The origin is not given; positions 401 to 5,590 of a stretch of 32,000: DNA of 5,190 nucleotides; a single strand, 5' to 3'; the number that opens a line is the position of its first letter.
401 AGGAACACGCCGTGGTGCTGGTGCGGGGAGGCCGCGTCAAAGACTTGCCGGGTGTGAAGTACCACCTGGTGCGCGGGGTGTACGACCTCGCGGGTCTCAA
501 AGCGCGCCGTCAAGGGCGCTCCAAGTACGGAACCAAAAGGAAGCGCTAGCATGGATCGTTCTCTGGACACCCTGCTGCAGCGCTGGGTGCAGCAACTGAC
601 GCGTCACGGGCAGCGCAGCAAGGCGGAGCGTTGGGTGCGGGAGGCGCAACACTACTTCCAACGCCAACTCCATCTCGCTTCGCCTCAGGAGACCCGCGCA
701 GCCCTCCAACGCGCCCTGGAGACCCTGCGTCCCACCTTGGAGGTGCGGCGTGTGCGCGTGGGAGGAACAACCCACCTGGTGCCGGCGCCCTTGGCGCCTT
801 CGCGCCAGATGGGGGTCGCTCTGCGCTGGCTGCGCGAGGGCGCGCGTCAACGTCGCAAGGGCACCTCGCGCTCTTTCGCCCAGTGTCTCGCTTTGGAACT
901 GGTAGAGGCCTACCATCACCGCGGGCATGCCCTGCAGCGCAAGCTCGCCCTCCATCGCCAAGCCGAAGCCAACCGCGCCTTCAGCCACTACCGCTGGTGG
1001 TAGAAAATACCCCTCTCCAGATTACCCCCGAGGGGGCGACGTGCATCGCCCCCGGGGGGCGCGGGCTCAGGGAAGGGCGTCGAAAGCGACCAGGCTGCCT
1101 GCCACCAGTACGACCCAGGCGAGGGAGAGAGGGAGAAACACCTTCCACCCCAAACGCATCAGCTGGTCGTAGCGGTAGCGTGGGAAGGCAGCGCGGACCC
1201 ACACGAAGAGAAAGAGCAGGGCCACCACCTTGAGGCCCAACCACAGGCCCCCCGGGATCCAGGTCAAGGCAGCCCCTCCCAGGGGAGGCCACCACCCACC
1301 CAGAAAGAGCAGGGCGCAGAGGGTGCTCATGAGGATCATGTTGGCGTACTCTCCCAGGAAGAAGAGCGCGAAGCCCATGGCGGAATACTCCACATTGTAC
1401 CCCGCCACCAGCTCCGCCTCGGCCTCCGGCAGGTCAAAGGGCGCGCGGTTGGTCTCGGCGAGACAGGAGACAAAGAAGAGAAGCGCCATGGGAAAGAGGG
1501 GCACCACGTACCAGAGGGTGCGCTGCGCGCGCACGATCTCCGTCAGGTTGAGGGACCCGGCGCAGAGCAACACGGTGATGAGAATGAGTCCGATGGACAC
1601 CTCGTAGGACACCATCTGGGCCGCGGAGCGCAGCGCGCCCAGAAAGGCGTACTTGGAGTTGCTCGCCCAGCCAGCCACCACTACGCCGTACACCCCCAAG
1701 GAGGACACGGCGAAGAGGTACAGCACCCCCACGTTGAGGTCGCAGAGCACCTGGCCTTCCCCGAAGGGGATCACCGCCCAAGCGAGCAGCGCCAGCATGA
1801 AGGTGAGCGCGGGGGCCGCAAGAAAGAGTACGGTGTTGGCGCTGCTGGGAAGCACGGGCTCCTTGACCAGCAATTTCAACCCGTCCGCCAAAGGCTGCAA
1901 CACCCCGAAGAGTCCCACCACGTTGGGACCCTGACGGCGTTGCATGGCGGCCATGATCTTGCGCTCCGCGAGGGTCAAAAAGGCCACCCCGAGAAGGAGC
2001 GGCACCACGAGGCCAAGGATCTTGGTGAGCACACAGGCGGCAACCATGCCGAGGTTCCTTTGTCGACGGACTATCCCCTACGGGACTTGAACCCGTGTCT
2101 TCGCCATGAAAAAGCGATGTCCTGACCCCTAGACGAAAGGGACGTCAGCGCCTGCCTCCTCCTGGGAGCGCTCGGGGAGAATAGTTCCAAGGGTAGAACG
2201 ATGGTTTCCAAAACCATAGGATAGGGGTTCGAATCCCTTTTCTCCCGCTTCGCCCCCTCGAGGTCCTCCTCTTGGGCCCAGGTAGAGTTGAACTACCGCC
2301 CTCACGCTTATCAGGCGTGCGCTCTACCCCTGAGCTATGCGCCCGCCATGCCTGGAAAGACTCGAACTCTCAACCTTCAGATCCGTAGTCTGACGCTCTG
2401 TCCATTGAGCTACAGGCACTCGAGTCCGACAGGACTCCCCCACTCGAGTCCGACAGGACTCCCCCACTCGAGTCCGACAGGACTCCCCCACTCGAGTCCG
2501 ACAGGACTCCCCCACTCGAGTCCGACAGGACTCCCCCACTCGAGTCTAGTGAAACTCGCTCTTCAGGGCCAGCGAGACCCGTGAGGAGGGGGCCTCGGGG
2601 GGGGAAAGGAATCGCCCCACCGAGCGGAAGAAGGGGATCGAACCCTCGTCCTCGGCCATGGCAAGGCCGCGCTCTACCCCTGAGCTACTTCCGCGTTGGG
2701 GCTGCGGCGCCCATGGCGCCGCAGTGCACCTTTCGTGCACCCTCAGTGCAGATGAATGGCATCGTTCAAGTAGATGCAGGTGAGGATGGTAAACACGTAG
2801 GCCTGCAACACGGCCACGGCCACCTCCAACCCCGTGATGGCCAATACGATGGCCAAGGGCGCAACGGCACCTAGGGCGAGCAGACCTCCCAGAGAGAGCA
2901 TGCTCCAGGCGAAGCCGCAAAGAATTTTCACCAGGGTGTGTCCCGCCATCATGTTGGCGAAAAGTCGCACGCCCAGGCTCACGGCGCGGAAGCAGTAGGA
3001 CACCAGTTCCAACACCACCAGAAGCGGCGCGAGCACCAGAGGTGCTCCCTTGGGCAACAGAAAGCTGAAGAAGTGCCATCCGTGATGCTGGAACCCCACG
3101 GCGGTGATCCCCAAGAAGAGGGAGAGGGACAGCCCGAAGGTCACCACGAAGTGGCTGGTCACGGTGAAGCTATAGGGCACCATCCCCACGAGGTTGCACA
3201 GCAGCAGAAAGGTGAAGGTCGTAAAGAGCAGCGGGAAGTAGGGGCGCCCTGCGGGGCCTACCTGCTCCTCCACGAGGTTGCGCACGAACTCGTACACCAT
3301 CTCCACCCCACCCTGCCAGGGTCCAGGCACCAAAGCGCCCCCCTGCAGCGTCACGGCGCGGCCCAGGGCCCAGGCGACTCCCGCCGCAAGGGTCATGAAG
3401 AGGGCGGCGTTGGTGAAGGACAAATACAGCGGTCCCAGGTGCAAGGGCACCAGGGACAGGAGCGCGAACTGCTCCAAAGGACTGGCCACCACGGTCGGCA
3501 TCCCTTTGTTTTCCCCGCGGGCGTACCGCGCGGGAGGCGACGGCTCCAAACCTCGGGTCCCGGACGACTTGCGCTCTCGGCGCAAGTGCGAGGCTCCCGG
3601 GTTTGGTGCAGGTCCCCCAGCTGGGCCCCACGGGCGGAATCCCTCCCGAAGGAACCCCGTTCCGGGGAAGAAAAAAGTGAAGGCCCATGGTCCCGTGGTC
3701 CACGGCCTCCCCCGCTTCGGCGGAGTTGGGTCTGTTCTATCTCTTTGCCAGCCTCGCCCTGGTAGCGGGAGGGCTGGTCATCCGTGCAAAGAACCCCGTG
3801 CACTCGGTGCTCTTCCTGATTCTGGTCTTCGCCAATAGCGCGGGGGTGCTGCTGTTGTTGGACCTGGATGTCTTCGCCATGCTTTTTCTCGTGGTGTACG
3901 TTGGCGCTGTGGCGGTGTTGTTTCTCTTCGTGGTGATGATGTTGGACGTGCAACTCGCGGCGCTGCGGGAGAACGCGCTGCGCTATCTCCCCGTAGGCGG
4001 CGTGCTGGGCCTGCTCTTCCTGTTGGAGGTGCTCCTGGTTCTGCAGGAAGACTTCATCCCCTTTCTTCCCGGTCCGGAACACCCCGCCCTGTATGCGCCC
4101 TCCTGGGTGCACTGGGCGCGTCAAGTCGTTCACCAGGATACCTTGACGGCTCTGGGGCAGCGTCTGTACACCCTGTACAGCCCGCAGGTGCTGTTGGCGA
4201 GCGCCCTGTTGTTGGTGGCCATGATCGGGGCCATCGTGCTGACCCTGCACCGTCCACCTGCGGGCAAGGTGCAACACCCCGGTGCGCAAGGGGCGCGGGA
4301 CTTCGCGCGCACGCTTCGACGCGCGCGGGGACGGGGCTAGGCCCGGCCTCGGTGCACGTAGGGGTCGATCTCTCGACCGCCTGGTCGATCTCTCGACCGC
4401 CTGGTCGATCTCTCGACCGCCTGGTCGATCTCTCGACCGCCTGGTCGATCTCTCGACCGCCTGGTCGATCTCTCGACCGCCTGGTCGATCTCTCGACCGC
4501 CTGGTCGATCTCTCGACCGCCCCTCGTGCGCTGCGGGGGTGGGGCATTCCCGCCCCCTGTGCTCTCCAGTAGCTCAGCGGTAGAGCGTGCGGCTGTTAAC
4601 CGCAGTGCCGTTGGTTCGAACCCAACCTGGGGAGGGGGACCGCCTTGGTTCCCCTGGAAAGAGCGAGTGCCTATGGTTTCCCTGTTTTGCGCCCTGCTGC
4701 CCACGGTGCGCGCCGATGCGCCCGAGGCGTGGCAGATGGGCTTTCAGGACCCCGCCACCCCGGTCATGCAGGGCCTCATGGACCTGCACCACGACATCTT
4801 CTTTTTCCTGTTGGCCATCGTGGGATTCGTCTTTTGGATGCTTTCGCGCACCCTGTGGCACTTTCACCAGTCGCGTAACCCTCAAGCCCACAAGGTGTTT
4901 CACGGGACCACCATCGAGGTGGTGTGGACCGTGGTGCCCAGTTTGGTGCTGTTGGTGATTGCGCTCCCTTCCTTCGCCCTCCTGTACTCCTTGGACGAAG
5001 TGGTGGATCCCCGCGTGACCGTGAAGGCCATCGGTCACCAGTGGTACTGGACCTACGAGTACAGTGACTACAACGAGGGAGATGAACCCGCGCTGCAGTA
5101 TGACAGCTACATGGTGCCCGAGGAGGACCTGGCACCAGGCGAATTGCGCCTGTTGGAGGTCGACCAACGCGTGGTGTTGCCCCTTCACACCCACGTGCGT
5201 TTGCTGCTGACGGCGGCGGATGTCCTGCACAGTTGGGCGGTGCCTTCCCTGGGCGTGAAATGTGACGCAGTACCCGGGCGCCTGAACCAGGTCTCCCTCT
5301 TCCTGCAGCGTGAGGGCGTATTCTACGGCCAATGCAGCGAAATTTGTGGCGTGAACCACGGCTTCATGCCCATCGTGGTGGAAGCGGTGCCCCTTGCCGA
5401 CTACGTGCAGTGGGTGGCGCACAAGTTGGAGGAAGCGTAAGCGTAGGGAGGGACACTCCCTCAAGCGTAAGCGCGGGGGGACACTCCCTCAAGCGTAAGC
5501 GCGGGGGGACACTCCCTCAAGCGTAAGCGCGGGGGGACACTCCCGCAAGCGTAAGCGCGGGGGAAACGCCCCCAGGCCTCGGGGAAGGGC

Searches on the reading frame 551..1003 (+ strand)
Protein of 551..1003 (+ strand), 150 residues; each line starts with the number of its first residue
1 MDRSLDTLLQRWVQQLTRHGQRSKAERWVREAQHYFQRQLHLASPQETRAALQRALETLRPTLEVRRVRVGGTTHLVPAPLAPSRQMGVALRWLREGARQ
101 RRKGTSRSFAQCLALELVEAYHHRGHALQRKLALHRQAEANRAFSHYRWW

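Call 17: list_cluster_members(proteins=[window:12660-13817:-, window:172-546:+, window:551-1003:+, window:1067-2047:-])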
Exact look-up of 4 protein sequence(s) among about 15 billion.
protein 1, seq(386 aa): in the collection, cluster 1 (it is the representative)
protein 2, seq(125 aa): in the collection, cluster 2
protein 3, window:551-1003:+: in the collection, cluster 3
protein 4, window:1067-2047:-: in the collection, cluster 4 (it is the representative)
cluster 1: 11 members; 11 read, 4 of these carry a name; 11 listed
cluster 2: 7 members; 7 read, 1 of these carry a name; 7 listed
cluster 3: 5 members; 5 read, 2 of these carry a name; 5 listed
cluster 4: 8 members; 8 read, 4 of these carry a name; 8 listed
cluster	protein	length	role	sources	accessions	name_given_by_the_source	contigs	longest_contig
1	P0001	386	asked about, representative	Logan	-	-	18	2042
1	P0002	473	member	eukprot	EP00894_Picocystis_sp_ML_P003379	jgi/Pico_ML_1/53896/g4364.t1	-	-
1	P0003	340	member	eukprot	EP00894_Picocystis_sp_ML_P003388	jgi/Pico_ML_1/53905/g4373.t1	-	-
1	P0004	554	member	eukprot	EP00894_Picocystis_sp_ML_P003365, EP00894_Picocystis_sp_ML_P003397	jgi/Pico_ML_1/53882/g4351.t1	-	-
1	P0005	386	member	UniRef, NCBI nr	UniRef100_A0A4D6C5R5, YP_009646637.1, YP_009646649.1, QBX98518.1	Cytochrome b n=1 Tax=Picocystis salinarum TaxID=88271 RepID=A0A4D6C5R5_9CHLO | apocytochrome b [Picocystis salinarum]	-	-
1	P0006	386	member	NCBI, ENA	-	-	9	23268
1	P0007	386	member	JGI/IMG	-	-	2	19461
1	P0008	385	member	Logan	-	-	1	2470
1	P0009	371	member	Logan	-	-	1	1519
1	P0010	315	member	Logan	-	-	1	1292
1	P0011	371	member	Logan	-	-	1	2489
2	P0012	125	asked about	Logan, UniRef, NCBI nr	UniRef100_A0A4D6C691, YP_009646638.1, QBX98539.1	Ribosomal protein S12 n=1 Tax=Picocystis salinarum TaxID=88271 RepID=A0A4D6C691_9CHLO | ribosomal protein S12 [Picocystis salinarum]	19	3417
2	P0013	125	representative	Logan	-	-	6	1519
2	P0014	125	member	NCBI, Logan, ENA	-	-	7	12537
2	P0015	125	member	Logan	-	-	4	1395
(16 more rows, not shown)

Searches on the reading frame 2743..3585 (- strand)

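Call 21: search_protein_families(library=pfam, proteins=[window:2743-3585:-], max_evalue=0.00001)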
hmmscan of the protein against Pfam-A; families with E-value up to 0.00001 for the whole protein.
window:2743-3585:- (280 aa): 1 family
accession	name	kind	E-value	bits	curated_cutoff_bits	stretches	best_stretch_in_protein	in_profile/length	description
PF00119.25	ATP-synt_A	-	1.2e-61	208.8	33.9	1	63-274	3-217/217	ATP synthase A chain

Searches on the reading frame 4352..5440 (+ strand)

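Call 21: search_protein_families(library=pfam, proteins=[window:4352-5440:+], max_evalue=0.00001)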
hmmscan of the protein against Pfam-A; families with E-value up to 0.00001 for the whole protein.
window:4352-5440:+ (362 aa): 2 families
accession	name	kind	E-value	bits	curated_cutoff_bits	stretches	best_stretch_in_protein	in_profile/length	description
PF00116.26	COX2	-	6.4e-63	210.5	22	1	222-346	1-120/120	Cytochrome C oxidase subunit II, periplasmic domain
PF02790.20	COX2_TM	-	2.6e-29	101.7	22.8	1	124-210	1-88/88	Cytochrome C oxidase subunit II, transmembrane domain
